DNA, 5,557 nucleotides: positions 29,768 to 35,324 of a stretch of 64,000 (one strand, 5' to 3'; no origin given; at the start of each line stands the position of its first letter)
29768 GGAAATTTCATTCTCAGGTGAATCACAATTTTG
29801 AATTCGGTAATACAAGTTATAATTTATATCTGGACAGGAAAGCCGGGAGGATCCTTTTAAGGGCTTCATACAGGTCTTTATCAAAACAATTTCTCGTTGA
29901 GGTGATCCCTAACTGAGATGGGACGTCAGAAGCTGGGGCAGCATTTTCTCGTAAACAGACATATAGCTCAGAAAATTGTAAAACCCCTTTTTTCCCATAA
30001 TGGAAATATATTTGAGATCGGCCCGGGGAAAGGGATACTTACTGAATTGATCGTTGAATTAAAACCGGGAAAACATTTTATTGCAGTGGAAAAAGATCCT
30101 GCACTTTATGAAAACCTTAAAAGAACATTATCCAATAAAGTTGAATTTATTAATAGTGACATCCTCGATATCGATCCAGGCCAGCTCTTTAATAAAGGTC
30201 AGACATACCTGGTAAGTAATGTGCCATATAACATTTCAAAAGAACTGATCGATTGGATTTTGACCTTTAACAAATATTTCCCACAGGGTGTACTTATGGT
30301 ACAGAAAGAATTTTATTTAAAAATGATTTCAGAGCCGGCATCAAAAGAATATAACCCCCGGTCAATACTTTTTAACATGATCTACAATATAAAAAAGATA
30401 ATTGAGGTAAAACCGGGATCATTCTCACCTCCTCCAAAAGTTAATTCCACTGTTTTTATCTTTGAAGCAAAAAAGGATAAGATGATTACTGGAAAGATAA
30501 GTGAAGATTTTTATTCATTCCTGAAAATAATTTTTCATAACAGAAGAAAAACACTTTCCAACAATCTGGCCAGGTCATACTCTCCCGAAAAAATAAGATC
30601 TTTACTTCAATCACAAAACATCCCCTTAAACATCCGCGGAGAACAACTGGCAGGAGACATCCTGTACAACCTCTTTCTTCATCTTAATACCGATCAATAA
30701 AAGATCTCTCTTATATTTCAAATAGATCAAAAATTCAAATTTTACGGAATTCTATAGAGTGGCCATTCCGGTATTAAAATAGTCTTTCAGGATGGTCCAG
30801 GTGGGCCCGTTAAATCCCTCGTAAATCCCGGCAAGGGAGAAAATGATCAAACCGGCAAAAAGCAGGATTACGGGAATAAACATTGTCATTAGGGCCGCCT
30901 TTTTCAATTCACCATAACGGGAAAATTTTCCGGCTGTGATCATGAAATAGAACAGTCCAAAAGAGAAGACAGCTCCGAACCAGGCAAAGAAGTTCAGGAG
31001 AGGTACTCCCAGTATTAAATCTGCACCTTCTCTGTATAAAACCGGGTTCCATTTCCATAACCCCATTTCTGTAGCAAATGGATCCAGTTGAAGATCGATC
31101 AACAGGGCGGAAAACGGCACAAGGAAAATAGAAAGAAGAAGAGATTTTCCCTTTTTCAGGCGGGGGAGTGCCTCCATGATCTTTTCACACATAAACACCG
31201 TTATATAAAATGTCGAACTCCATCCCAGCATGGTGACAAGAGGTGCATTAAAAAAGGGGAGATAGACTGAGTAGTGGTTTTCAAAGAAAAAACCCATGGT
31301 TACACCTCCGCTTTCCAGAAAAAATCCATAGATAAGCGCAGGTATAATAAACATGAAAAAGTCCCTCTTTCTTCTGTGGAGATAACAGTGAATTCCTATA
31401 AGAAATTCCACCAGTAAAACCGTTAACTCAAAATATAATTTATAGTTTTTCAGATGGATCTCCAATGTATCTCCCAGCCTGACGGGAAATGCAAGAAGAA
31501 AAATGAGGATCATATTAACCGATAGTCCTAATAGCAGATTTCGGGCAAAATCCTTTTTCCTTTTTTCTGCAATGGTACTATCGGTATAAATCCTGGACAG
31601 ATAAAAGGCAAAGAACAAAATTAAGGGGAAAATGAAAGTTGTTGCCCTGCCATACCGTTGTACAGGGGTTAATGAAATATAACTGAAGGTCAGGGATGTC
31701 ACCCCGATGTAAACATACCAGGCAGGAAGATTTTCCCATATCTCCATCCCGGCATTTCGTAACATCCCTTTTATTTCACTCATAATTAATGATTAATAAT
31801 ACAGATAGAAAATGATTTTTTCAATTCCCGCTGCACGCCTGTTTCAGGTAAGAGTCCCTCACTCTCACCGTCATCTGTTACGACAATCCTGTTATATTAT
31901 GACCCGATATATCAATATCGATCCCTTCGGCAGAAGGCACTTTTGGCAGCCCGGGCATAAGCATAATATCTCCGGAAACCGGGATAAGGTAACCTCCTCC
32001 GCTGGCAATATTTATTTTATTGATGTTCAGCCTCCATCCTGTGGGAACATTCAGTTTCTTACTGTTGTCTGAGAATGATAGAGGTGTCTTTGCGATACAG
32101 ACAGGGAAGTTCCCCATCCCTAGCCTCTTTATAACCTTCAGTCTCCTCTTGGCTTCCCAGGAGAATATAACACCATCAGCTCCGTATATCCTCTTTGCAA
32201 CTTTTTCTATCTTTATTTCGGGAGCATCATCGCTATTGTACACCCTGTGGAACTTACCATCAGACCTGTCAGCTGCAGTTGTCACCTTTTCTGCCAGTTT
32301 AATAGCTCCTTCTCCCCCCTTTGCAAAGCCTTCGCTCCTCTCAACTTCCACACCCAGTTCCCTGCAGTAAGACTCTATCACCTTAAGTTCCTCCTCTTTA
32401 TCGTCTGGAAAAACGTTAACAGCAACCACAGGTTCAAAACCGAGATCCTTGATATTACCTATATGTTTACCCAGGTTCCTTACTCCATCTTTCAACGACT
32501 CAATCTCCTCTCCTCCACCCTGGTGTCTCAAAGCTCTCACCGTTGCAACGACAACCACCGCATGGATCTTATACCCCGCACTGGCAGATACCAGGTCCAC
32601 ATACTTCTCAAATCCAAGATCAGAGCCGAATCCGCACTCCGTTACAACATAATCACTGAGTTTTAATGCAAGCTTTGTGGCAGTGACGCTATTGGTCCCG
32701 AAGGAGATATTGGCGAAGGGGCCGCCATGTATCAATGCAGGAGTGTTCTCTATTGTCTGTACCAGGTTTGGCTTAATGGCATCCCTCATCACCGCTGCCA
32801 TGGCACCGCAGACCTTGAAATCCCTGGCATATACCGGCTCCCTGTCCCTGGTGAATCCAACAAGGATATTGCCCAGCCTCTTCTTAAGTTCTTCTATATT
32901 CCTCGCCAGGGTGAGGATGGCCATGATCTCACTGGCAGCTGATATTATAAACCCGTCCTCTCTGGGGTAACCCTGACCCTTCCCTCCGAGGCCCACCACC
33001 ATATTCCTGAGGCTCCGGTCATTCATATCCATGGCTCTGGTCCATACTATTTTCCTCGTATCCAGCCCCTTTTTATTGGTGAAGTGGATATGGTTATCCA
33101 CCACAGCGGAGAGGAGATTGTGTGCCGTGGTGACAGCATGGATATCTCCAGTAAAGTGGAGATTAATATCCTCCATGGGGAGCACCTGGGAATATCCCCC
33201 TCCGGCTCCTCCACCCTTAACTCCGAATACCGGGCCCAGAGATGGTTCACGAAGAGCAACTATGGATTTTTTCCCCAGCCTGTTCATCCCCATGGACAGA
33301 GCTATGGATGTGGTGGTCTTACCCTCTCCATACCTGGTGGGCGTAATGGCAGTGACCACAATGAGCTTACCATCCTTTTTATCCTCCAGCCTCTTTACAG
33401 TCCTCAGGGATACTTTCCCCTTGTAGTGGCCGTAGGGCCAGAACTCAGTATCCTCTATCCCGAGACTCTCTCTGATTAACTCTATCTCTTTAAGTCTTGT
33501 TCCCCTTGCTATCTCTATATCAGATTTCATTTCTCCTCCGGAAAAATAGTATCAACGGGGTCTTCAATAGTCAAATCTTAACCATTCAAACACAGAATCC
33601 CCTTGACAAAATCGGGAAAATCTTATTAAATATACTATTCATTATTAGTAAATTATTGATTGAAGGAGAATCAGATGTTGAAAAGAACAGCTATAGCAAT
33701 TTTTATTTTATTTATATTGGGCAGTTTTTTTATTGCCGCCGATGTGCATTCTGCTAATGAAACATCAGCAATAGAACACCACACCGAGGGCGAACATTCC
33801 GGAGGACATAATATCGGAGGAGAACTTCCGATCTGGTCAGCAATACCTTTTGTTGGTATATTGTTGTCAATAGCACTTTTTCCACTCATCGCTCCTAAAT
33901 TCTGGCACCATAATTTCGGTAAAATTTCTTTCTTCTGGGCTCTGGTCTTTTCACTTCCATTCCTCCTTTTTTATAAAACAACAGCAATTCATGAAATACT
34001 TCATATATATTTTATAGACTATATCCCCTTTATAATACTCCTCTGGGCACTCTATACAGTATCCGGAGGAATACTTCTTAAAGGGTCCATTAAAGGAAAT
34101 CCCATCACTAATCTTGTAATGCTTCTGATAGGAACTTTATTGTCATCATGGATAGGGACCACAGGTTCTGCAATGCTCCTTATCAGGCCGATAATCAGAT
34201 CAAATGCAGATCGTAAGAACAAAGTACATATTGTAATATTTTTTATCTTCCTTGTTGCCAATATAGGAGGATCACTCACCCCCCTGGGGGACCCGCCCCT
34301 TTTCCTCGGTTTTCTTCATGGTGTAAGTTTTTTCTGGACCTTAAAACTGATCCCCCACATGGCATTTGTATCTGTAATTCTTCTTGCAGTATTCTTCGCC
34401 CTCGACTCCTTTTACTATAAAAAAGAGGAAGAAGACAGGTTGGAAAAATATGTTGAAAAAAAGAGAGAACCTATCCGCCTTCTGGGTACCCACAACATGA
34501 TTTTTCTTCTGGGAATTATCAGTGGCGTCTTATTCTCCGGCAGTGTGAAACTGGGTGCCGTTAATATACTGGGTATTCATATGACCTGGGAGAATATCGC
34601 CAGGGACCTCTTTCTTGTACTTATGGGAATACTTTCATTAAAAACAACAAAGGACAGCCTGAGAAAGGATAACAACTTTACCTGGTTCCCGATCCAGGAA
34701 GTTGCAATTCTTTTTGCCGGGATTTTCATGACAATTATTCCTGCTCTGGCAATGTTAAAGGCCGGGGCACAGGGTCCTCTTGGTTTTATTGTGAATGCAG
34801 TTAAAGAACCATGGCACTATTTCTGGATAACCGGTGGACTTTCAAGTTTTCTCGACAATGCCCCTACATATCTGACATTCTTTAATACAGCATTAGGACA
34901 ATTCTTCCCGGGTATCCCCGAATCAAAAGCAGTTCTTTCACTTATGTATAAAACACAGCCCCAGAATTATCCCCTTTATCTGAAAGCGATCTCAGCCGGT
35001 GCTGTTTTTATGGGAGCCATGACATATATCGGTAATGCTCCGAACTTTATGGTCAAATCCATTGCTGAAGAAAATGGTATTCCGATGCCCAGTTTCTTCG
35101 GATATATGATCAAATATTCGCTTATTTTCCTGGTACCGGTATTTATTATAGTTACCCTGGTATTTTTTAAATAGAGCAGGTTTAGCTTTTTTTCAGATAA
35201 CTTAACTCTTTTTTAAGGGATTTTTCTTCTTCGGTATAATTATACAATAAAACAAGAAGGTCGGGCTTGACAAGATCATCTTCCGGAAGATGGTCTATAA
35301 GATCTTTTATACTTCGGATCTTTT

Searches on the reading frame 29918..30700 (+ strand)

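Call 34: search_protein_families(library=pfam, proteins=[window:29918-30700:+], max_evalue=0.00001)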
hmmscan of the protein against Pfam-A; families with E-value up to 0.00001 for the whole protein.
window:29918-30700:+ (260 aa): 1 family
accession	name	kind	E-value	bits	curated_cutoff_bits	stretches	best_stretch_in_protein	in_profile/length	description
PF00398.26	RrnaAD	-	7.9e-51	173.1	24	1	3-245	5-250/263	Ribosomal RNA adenine dimethylase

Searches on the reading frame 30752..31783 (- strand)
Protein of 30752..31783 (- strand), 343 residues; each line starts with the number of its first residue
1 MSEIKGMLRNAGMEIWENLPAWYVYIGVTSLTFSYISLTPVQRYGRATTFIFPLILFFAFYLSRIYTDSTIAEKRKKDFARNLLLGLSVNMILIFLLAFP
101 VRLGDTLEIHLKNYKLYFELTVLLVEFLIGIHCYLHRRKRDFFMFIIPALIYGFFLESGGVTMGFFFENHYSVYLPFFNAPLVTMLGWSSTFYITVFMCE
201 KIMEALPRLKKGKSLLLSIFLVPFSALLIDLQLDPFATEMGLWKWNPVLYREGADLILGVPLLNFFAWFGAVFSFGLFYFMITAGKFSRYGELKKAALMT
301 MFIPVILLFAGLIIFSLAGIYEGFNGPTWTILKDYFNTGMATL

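Call 34: search_protein_families(library=pfam, proteins=[window:30752-31783:-], max_evalue=0.00001)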
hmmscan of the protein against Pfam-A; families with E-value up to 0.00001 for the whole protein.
window:30752-31783:- (343 aa): 1 family
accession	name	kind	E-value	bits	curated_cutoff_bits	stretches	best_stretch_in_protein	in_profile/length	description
PF04240.17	Caroten_synth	-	3.7e-12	47.1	25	1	120-312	4-189/209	Carotenoid biosynthesis protein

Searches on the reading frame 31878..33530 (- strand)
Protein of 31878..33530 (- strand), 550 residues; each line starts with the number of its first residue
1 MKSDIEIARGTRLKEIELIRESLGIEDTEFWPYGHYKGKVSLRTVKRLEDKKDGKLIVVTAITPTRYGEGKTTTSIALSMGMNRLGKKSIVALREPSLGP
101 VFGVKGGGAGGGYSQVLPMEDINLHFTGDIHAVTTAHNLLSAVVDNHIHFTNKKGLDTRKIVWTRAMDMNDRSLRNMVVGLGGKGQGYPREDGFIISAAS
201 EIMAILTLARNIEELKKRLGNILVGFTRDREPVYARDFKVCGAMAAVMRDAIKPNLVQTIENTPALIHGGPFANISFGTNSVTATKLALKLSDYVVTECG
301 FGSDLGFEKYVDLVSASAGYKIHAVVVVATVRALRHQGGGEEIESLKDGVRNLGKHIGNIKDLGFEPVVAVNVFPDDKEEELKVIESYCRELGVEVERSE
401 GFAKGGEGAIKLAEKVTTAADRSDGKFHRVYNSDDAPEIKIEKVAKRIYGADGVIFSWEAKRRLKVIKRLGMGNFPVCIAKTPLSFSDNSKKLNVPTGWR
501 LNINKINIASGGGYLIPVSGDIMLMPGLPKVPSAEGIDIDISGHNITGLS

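Call 34: search_protein_families(library=pfam, proteins=[window:31878-33530:-], max_evalue=0.00001)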
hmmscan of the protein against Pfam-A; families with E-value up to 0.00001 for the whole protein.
window:31878-33530:- (550 aa): 1 family
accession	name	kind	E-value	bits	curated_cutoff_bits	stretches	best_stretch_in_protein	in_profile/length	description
PF01268.25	FTHFS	-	3.1e-233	775.5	27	1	2-550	1-556/556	Formate--tetrahydrofolate ligase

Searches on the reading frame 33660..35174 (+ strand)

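Call 34: search_protein_families(library=pfam, proteins=[window:33660-35174:+], max_evalue=0.00001)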
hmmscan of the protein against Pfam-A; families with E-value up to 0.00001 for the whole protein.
window:33660-35174:+ (504 aa): 2 families
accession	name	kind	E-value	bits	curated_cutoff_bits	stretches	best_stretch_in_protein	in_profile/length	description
PF16980.11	CitMHS_2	-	3.4e-185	616.4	25.7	1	55-503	3-448/448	Putative citrate transport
PF03600.22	CitMHS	-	1.5e-14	54.3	31.9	1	145-411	73-314/336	Citrate transporter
